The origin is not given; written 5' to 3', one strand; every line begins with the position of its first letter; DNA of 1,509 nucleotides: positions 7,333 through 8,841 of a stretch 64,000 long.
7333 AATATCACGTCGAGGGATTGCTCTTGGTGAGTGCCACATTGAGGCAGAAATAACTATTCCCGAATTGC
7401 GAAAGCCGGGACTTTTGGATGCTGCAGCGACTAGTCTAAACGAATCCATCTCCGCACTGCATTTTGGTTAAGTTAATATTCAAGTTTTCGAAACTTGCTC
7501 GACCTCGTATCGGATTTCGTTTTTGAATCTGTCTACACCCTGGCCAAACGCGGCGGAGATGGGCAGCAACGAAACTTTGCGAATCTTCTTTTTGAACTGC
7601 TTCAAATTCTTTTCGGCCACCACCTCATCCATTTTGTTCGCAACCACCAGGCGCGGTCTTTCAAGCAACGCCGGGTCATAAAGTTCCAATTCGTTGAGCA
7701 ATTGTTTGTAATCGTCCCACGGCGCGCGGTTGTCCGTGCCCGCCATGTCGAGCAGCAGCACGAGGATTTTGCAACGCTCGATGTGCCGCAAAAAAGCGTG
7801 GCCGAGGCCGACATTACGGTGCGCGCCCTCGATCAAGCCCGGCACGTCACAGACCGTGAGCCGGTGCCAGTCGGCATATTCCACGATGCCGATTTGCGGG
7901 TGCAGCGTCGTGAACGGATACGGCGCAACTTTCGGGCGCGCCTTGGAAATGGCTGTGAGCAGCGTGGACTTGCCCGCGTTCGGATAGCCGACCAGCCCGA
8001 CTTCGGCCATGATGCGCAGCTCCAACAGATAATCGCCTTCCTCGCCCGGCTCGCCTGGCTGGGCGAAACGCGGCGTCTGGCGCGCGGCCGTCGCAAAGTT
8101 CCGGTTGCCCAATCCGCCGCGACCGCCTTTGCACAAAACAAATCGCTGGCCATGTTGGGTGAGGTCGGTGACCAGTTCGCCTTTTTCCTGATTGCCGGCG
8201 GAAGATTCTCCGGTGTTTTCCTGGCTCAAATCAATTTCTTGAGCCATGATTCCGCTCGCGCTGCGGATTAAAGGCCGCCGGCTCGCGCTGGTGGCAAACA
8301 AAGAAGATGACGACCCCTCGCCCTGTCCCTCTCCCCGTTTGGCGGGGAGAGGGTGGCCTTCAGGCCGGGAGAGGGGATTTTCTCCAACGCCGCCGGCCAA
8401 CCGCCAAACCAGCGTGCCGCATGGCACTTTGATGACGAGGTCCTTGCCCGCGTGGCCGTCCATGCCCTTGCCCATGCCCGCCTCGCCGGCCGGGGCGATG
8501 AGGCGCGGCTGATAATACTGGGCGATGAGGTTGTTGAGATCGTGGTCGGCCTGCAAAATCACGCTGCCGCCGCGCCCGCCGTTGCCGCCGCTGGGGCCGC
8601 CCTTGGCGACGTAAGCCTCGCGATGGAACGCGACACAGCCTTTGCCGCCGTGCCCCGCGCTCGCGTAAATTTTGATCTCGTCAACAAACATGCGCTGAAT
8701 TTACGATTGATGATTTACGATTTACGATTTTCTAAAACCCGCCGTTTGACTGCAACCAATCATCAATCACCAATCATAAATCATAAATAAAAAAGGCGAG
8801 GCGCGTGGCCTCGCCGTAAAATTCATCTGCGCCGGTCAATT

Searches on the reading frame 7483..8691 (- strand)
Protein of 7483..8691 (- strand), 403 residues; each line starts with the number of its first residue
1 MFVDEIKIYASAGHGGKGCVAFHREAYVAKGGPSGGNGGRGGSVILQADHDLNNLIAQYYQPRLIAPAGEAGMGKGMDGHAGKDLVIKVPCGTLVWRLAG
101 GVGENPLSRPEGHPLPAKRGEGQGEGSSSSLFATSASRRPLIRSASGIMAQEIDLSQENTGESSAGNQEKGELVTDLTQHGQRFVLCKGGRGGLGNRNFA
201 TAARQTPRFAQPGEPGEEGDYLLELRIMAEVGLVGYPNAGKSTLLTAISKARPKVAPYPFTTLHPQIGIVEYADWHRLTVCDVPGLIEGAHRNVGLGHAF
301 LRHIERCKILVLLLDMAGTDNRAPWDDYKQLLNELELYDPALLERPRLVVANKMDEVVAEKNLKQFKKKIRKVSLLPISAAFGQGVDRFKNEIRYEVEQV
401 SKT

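Call 59: find_homologous_proteins(query=window:7483-8691:-, max_evalue=1e-60)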
Query window:7483-8691:- (403 aa): 7986 proteins with E <= 1e-60 among 8000 candidates; the best 120 are listed.
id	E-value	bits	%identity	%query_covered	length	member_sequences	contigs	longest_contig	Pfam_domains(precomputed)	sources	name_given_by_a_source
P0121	5.4e-271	916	100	100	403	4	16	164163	PF01926.30,PF02421.25,PF01018.29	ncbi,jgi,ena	ncbi:MAG: GTPase Obg [Verrucomicrobiota bacterium]|jgi:GTP-binding protein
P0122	1.9e-245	832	90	100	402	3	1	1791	PF01926.30,PF02421.25,PF01018.29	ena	-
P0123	3.5e-228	775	85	100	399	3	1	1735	PF01926.30,PF02421.25,PF01018.29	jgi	jgi:GTP-binding protein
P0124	4.7e-226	768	85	99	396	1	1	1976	PF01926.30,PF02421.25,PF01018.29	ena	-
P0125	3.6e-224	762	84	100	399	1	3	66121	PF01926.30,PF02421.25,PF01018.29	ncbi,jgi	ncbi:MAG: GTPase [Verrucomicrobiota bacterium]|jgi:GTP-binding protein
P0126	4.2e-224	762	84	99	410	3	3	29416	PF01926.30,PF02421.25,PF01018.29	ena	-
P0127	6.0e-224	761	83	100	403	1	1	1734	PF01926.30,PF02421.25,PF01018.29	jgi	jgi:GTP-binding protein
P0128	1.2e-223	760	83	100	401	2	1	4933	PF01926.30,PF02421.25,PF01018.29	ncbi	-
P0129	2.6e-223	759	83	100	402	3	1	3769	PF01926.30,PF02421.25,PF01018.29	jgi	-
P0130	1.6e-222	757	84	100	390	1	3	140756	PF01926.30,PF02421.25,PF01018.29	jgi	jgi:GTP-binding protein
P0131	4.9e-222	755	85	100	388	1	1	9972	PF01926.30,PF02421.25,PF01018.29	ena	-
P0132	6.2e-222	755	84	100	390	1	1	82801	PF01926.30,PF02421.25,PF01018.29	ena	-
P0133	7.2e-222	755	85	100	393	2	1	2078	PF01926.30,PF02421.25,PF01018.29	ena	-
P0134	8.3e-222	754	83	100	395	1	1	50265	PF01926.30,PF02421.25,PF01018.29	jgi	jgi:GTP-binding protein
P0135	9.4e-222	754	82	100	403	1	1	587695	PF01926.30,PF02421.25,PF01018.29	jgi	jgi:GTP-binding protein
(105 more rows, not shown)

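Call 60: find_encoding_contigs(protein=P0125, flank=5000, max_places=1)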
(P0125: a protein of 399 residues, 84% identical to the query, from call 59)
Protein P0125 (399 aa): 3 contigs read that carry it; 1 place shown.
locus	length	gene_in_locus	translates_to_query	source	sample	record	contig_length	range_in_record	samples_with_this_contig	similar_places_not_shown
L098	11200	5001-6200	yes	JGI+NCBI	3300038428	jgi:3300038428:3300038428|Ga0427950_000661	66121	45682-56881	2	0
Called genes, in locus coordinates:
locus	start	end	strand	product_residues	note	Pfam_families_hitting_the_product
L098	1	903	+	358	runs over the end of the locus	PF00696:AA_kinase, PF01472:PUA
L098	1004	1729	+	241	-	PF03819:MazG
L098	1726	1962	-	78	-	PF13443:HTH_26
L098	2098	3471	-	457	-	PF13650:Asp_protease_2, PF13975:gag-asp_proteas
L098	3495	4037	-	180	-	PF11188:DUF2975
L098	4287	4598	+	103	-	PF00829:Ribosomal_L21p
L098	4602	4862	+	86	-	PF01016:Ribosomal_L27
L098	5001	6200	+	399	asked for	PF01018:GTP1_OBG, PF01926:MMR_HSR1, PF02421:FeoB_N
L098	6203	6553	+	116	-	-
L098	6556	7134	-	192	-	PF03602:Cons_hypoth95, PF05175:MTS (weak), PF13847:Methyltransf_31, PF13649:Methyltransf_25 (weak)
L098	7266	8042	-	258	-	PF01738:DLH, PF00326:Peptidase_S9 (faint)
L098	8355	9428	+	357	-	PF00793:DAHP_synth_1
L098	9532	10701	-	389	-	-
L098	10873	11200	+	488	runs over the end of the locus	PF03349:Toluene_X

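Call 61: find_encoding_contigs(protein=P0130, flank=5000, max_places=1)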
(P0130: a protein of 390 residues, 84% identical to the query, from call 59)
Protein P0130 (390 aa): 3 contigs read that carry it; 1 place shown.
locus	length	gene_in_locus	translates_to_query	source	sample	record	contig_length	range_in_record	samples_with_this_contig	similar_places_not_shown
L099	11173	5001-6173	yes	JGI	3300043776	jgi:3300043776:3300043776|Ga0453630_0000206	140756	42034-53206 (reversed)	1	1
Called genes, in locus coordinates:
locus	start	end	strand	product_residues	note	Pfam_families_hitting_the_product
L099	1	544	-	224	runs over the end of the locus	PF00149:Metallophos, PF12850:Metallophos_2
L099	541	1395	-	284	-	PF01073:3Beta_HSD, PF01370:Epimerase, PF04321:RmlD_sub_bind, PF16363:GDP_Man_Dehyd, PF07993:NAD_binding_4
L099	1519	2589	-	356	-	PF21360:PylC-like_N (weak), PF02655:ATP-grasp_3 (weak), PF15632:ATPgrasp_Ter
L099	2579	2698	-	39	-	-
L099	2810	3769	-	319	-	PF13506:Glyco_transf_21 (weak), PF13641:Glyco_tranf_2_3 (weak), PF00535:Glycos_transf_2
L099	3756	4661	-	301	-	PF13489:Methyltransf_23, PF08241:Methyltransf_11, PF13649:Methyltransf_25 (weak)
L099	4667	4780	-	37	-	-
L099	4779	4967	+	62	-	-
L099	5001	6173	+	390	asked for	PF01018:GTP1_OBG, PF01926:MMR_HSR1, PF02421:FeoB_N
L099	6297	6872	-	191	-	PF03602:Cons_hypoth95, PF05175:MTS, PF01170:UPF0020 (weak), PF09445:Methyltransf_15 (weak), PF13847:Methyltransf_31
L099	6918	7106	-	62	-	-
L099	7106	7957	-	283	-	PF01738:DLH, PF00326:Peptidase_S9 (faint)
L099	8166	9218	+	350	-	PF00793:DAHP_synth_1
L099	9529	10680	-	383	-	-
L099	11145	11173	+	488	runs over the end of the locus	PF03349:Toluene_X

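Call 87: search_protein_families(library=pfam, proteins=[L098:6203-6550:+], max_evalue=0.0001)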
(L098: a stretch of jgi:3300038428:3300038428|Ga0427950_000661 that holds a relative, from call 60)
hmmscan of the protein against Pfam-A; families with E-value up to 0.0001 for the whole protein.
L098:6203-6550:+ (116 aa): 0 families
